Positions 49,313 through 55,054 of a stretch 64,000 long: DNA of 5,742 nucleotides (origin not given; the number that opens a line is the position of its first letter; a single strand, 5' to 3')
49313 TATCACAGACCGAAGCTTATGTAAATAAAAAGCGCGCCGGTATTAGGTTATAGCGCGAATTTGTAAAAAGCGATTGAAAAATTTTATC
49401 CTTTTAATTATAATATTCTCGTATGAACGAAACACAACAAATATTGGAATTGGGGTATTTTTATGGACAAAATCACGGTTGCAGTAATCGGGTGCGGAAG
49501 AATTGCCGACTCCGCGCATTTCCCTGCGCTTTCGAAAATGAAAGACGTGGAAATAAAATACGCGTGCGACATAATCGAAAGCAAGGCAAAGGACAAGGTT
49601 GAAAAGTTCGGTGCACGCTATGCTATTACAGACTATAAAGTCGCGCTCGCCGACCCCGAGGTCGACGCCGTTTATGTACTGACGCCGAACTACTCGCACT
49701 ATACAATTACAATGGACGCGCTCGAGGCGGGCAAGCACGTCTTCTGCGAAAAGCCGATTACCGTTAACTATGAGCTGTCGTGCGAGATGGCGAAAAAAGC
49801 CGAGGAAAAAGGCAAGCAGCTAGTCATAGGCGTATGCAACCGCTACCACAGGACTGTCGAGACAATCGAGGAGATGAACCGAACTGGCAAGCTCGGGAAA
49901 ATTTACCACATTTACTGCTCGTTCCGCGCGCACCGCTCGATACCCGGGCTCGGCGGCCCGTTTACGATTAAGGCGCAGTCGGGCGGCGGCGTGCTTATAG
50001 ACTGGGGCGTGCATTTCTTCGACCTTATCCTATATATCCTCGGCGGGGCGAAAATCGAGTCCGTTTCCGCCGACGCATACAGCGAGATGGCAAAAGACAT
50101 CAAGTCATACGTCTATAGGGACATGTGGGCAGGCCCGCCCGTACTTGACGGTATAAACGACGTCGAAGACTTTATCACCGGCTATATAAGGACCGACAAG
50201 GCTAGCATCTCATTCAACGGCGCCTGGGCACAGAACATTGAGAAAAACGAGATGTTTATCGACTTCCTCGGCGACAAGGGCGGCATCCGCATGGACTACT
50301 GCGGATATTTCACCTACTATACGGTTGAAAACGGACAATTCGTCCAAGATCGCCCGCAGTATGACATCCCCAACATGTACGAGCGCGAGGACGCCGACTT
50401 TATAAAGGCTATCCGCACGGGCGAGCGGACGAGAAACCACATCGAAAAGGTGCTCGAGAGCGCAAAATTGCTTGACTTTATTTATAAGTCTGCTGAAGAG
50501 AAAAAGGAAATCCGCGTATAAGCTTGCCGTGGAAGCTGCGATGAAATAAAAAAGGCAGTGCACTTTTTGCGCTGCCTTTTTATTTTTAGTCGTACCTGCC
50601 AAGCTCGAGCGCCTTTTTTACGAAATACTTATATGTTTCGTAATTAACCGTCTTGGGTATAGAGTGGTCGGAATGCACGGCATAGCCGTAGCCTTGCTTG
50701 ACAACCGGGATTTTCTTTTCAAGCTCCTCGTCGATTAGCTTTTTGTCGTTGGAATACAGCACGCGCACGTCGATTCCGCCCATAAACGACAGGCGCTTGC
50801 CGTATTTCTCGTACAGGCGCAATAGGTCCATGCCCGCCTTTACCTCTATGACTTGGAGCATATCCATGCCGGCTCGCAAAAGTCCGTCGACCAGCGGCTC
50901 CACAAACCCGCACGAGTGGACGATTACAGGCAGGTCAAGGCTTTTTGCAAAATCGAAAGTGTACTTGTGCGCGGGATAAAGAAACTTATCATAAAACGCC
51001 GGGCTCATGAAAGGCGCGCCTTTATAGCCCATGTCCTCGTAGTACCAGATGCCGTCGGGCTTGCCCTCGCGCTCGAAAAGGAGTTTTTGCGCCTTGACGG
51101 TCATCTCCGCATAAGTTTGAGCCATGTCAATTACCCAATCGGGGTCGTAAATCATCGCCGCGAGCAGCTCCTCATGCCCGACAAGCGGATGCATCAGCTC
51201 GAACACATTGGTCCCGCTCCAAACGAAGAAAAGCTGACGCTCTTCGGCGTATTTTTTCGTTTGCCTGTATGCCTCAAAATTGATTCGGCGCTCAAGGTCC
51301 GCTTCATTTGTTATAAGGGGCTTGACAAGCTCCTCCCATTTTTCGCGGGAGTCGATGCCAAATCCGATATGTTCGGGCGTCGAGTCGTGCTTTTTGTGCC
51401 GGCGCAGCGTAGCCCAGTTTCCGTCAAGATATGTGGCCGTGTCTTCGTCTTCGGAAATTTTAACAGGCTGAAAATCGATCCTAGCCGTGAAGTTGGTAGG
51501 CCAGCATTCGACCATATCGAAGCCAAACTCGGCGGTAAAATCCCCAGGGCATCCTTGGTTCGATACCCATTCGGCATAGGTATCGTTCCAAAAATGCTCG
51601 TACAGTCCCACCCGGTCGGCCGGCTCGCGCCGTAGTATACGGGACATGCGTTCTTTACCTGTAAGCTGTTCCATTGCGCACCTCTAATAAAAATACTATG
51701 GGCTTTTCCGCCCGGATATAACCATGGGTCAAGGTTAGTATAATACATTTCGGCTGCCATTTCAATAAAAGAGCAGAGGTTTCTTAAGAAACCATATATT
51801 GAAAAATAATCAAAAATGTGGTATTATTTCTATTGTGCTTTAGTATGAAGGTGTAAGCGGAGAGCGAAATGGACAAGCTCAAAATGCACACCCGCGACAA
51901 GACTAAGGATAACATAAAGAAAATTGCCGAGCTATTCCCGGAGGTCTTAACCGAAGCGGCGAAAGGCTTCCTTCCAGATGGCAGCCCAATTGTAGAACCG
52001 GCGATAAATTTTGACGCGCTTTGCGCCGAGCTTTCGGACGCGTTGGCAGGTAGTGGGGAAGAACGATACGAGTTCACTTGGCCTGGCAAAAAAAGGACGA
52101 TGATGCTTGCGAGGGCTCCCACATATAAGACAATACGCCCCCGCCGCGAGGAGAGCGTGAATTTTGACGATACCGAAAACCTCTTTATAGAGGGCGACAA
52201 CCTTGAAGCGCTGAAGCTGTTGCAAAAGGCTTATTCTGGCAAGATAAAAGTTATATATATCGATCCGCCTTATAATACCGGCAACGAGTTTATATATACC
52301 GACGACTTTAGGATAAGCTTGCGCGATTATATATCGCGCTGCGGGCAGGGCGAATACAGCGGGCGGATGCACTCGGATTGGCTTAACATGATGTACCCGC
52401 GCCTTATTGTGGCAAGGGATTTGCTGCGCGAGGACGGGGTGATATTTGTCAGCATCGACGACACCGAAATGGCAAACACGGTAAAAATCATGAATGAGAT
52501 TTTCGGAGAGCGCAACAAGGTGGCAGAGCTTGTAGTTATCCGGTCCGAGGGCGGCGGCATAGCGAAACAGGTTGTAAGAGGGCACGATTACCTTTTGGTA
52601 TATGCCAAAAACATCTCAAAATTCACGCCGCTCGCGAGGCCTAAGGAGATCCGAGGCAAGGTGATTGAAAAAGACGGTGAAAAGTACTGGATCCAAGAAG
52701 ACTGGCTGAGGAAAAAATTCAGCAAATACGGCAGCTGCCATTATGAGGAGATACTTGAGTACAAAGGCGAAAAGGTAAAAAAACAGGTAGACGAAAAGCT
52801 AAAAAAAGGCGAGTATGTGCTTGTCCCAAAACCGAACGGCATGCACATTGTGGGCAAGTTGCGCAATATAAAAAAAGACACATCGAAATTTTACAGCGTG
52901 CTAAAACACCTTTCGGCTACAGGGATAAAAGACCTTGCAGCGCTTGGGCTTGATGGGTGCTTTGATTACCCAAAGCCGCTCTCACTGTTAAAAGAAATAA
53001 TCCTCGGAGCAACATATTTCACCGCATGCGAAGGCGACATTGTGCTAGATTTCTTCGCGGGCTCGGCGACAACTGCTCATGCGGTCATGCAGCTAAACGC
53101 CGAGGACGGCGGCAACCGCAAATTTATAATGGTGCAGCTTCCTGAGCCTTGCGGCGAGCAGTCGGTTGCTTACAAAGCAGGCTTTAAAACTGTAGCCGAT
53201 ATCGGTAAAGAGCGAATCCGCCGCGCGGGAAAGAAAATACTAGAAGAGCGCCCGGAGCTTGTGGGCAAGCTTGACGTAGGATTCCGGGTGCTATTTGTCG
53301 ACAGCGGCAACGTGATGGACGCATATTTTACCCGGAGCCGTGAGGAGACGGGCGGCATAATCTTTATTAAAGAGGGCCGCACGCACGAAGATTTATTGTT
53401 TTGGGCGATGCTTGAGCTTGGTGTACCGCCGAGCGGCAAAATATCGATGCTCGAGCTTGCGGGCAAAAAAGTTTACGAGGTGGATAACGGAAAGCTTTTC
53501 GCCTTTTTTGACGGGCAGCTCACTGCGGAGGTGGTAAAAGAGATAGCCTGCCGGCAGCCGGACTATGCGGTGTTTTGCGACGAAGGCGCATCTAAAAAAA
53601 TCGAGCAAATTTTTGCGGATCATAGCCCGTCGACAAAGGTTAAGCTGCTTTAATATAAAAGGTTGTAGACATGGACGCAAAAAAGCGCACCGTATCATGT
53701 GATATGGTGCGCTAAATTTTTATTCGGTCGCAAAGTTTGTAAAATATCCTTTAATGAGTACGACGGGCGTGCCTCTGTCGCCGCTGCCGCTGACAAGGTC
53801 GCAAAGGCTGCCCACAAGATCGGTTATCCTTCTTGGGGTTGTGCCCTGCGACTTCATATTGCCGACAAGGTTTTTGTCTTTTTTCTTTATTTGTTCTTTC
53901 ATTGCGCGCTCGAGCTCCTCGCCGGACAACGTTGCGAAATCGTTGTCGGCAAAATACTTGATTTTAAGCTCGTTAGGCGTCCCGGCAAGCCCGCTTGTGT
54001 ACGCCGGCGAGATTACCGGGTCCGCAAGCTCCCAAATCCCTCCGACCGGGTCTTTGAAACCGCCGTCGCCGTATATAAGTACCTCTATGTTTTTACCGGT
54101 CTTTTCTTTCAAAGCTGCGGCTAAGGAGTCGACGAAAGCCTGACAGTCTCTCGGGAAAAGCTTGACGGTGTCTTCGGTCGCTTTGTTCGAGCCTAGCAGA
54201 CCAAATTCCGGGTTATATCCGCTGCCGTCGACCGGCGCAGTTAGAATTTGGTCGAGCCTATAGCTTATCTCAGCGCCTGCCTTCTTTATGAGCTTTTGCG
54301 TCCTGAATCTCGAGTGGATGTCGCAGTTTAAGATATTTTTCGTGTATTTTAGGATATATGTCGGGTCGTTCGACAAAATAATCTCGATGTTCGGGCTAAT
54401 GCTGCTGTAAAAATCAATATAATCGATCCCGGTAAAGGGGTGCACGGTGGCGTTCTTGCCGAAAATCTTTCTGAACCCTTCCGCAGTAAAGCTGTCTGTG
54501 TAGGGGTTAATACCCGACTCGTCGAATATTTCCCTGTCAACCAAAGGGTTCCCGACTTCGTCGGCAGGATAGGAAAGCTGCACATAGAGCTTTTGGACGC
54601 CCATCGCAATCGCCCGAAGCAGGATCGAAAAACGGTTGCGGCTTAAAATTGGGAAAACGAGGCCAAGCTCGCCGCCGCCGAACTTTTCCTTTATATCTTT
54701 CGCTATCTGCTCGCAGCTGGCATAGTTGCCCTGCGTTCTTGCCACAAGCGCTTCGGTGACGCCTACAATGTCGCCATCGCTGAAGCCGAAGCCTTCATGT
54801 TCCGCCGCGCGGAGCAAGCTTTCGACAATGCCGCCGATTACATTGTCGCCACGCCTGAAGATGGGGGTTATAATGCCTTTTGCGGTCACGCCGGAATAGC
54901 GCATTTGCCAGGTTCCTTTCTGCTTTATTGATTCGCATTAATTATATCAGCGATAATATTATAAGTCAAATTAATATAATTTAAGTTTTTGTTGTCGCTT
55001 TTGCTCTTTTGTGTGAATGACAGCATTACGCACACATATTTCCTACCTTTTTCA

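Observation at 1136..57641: Eight paralogous lipoprotein SBPs with no cognate permease or ATPase genes, each next to a cytoplasmic glycan-processing enzyme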

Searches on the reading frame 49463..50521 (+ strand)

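Call 14: search_protein_families(library=pfam, proteins=[window:49463-50521:+], max_evalue=0.01)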
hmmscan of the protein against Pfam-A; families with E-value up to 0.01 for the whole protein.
window:49463-50521:+ (352 aa): 3 families
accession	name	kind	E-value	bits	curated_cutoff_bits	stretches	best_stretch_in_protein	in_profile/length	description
PF01408.29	GFO_IDH_MocA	-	3.7e-28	99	24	1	4-123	1-119/120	Oxidoreductase family, NAD-binding Rossmann fold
PF22725.1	GFO_IDH_MocA_C3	-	4e-16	59.6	27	1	133-276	2-124/124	GFO/IDH/MocA C-terminal domain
PF02894.22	GFO_IDH_MocA_C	-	5.7e-16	59.4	22.9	1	170-350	35-216/218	Oxidoreductase family, C-terminal alpha/beta domain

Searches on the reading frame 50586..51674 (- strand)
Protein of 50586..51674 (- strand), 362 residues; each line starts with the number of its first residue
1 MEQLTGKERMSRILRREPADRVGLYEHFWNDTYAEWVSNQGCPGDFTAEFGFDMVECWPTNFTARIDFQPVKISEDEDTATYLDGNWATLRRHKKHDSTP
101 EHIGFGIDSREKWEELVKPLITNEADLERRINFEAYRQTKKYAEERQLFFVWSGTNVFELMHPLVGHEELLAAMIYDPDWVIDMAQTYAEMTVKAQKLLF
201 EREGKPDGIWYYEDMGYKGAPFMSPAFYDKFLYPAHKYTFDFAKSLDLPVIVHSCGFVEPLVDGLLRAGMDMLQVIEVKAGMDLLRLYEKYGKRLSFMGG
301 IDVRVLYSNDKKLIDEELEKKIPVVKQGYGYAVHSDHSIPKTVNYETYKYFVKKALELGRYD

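Call 14: search_protein_families(library=pfam, proteins=[window:50586-51674:-], max_evalue=0.01)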
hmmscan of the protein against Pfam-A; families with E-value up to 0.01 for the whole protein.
window:50586-51674:- (362 aa): 1 family
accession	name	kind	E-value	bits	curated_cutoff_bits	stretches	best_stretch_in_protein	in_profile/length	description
PF01208.23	URO-D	-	3e-14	53.2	23.9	1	133-354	123-342/346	Uroporphyrinogen decarboxylase (URO-D)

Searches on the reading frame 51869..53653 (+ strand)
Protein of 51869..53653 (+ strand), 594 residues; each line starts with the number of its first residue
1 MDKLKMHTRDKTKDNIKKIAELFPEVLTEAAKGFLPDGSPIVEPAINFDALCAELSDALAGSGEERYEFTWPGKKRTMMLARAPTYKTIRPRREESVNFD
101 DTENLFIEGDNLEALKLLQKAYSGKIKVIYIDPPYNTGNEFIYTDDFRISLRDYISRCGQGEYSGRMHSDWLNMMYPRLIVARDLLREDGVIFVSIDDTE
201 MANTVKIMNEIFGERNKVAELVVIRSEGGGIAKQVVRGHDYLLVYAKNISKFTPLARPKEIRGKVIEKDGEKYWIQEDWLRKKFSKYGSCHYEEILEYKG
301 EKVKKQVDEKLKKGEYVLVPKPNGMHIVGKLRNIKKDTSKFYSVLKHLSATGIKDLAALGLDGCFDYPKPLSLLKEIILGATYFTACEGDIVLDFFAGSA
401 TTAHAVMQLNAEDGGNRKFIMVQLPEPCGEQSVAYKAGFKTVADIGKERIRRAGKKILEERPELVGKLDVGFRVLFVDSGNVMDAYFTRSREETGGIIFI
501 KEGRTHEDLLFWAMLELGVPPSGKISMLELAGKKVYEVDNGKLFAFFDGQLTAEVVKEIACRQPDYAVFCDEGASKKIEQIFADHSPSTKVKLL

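Call 14: search_protein_families(library=pfam, proteins=[window:51869-53653:+], max_evalue=0.01)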
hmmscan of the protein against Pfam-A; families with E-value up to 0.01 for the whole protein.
window:51869-53653:+ (594 aa): 2 families
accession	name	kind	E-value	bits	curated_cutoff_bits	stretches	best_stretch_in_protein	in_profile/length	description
PF01555.25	N6_N4_Mtase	-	1.6e-31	110.4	26.7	1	126-412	1-205/221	DNA methylase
PF03602.21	Cons_hypoth95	-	0.0022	18.1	24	0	59-139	49-127/182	Conserved hypothetical protein 95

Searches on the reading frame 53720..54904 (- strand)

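Call 14: search_protein_families(library=pfam, proteins=[window:53720-54904:-], max_evalue=0.01)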
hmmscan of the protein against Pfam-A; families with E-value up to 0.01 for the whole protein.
window:53720-54904:- (394 aa): 1 family
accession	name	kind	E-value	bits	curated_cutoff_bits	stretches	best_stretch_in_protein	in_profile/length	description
PF01996.21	F420_ligase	-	7.2e-51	173.2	25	1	10-386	1-218/218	F420-0:Gamma-glutamyl ligase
